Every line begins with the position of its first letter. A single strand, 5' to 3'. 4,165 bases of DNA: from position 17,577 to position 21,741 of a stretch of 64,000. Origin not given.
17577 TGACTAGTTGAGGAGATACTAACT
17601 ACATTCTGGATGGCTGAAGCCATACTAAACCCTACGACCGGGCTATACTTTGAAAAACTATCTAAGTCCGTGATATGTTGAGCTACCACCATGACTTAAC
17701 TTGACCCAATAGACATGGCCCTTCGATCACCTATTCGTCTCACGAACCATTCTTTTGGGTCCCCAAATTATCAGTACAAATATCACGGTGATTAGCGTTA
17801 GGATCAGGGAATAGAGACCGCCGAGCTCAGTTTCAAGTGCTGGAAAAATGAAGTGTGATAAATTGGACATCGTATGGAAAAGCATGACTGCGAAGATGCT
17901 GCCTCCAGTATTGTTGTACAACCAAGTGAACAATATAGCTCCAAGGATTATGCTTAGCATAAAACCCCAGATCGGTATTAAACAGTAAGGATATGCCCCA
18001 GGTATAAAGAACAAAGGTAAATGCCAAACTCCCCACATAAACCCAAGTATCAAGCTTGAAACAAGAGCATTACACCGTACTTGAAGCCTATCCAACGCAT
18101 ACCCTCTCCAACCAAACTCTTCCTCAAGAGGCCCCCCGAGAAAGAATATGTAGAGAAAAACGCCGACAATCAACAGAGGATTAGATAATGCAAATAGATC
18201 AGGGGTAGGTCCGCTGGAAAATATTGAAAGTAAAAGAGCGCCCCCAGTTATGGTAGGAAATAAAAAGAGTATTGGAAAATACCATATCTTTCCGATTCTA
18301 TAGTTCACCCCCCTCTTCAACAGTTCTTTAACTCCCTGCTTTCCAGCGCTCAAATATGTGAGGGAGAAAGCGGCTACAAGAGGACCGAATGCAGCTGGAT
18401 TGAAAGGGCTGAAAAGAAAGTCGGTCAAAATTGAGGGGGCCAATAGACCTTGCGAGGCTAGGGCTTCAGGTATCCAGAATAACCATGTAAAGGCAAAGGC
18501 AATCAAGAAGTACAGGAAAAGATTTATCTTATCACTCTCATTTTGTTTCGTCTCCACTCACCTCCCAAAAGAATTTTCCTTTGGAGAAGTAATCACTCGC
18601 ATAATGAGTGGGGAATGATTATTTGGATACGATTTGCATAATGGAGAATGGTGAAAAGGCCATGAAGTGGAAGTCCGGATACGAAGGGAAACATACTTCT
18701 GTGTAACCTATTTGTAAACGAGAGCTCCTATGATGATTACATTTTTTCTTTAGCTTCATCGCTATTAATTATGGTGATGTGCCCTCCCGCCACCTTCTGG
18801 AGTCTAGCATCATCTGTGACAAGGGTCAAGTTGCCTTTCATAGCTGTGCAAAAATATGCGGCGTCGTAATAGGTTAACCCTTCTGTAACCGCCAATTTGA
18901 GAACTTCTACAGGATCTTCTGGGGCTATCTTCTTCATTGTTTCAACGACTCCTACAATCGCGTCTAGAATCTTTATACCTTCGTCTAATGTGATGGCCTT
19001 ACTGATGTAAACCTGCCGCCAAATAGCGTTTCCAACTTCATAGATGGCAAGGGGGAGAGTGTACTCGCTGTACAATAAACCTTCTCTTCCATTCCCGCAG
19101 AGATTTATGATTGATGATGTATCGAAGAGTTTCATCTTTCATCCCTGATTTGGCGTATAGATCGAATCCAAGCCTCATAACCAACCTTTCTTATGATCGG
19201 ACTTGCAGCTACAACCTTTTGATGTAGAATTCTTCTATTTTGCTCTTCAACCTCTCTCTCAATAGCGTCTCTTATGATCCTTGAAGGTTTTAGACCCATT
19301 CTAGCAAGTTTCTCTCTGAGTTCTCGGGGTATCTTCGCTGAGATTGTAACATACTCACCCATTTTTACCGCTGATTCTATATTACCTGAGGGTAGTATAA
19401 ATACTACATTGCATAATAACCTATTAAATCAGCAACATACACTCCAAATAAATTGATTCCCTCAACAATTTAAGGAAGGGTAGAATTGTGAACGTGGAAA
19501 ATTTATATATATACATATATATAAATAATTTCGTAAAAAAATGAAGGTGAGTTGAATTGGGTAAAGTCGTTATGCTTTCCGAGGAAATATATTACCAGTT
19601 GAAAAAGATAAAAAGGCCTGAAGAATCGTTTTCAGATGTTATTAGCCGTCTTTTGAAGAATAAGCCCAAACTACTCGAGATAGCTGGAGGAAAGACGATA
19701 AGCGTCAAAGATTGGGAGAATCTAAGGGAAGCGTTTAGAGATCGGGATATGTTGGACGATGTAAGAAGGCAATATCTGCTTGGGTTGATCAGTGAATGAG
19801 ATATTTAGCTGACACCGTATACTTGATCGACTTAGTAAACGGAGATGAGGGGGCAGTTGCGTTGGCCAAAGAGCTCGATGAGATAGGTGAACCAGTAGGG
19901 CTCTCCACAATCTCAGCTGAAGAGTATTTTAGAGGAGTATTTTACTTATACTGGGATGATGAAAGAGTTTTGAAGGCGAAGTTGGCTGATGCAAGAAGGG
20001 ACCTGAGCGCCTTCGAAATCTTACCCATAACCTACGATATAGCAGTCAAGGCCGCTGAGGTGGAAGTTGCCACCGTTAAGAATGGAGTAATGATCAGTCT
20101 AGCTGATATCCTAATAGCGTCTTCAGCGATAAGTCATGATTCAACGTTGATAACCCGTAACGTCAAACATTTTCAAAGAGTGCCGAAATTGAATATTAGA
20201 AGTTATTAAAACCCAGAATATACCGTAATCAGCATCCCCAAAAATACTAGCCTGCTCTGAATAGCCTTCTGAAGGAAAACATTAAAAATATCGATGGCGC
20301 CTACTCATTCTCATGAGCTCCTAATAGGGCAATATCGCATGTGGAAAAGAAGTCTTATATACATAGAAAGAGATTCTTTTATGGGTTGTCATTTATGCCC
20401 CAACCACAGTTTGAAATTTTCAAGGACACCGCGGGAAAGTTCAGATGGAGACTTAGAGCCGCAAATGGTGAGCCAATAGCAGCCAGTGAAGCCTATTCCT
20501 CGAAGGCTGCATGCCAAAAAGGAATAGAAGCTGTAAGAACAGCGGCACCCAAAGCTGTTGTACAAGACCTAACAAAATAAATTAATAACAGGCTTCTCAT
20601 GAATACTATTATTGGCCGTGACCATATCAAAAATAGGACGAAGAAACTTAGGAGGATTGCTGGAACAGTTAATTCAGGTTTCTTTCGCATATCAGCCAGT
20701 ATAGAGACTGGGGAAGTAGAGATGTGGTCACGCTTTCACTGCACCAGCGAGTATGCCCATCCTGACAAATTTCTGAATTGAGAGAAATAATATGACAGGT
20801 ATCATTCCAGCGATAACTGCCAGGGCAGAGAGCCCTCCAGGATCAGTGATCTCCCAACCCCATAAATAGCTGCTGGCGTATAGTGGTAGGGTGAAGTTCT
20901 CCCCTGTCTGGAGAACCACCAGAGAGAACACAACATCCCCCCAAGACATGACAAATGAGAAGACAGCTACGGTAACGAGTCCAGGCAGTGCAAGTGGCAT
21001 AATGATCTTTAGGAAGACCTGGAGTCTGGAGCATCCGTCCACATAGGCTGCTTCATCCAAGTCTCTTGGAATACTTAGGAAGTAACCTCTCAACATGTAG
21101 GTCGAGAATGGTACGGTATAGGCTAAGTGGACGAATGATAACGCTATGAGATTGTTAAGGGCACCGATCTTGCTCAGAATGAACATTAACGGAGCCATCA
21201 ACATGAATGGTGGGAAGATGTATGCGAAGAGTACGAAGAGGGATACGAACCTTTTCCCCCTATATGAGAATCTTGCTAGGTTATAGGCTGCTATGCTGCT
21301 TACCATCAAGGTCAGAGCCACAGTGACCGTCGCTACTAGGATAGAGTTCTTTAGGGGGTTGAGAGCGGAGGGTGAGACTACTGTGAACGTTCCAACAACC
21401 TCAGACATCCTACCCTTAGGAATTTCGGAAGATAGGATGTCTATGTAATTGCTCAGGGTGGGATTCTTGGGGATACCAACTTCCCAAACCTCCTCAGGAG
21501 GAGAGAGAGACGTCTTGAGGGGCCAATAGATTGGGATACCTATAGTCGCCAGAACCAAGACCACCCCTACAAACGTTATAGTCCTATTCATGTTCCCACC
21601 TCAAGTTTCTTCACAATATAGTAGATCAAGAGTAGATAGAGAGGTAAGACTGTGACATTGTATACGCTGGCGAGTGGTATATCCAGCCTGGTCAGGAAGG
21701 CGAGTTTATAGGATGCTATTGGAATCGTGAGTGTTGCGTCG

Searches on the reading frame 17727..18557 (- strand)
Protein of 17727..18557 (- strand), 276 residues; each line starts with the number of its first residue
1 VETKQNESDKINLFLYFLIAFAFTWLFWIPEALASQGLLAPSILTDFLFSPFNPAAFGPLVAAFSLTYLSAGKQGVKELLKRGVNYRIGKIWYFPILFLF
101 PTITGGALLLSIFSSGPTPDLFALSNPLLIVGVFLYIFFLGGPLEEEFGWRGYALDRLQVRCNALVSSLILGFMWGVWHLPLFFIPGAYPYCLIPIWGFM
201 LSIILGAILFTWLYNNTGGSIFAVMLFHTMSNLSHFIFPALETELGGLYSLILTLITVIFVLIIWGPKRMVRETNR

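Call 86: search_protein_families(library=pfam, proteins=[window:17727-18557:-], max_evalue=0.1)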
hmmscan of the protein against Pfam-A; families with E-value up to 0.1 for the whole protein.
window:17727-18557:- (276 aa): 1 family
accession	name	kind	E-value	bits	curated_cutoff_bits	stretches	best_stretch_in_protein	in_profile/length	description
PF02517.21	Rce1-like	-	4.7e-15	56.1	22.4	1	133-233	6-92/93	Type II CAAX prenyl endopeptidase Rce1-like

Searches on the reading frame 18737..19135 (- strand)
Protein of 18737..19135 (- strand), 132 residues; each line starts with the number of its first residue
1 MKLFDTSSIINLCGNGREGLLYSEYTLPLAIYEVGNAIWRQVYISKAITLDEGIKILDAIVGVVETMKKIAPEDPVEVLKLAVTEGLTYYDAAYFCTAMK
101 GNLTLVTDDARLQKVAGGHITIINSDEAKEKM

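Call 86: search_protein_families(library=pfam, proteins=[window:18737-19135:-], max_evalue=0.1)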
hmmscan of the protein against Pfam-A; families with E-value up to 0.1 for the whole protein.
window:18737-19135:- (132 aa): 2 families
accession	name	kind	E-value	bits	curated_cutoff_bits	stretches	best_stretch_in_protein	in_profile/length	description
PF01850.27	PIN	-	3.8e-06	27.9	23.6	1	25-117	32-119/120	PIN domain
PF20698.3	PIN-TPR-GreABC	-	0.032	14.9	27.8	1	55-116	70-136/138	PIN domain associated with the TPR-GreAB-C-PIN system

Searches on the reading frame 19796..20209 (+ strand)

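Call 86: search_protein_families(library=pfam, proteins=[window:19796-20209:+], max_evalue=0.1)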
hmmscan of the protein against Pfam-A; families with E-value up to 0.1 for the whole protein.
window:19796-20209:+ (137 aa): 1 family
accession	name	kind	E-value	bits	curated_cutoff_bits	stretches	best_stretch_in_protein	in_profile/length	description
PF01850.27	PIN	-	6.7e-16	59.4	23.6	1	3-131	1-119/120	PIN domain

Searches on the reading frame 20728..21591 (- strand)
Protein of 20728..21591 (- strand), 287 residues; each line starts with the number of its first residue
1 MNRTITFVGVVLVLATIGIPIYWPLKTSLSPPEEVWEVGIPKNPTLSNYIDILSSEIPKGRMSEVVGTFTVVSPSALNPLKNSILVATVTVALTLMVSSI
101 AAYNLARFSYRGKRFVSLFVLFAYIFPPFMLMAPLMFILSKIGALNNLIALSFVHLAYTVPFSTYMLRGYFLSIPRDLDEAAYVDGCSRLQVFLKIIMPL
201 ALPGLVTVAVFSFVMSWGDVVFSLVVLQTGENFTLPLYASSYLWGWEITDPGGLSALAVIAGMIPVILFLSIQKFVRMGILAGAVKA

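Call 86: search_protein_families(library=pfam, proteins=[window:20728-21591:-], max_evalue=0.1)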
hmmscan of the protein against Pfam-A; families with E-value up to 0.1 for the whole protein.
window:20728-21591:- (287 aa): 1 family
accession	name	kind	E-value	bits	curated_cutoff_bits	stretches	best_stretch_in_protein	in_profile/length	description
PF00528.27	BPD_transp_1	-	2.8e-19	70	26.4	1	96-275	3-177/184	Binding-protein-dependent transport system inner membrane component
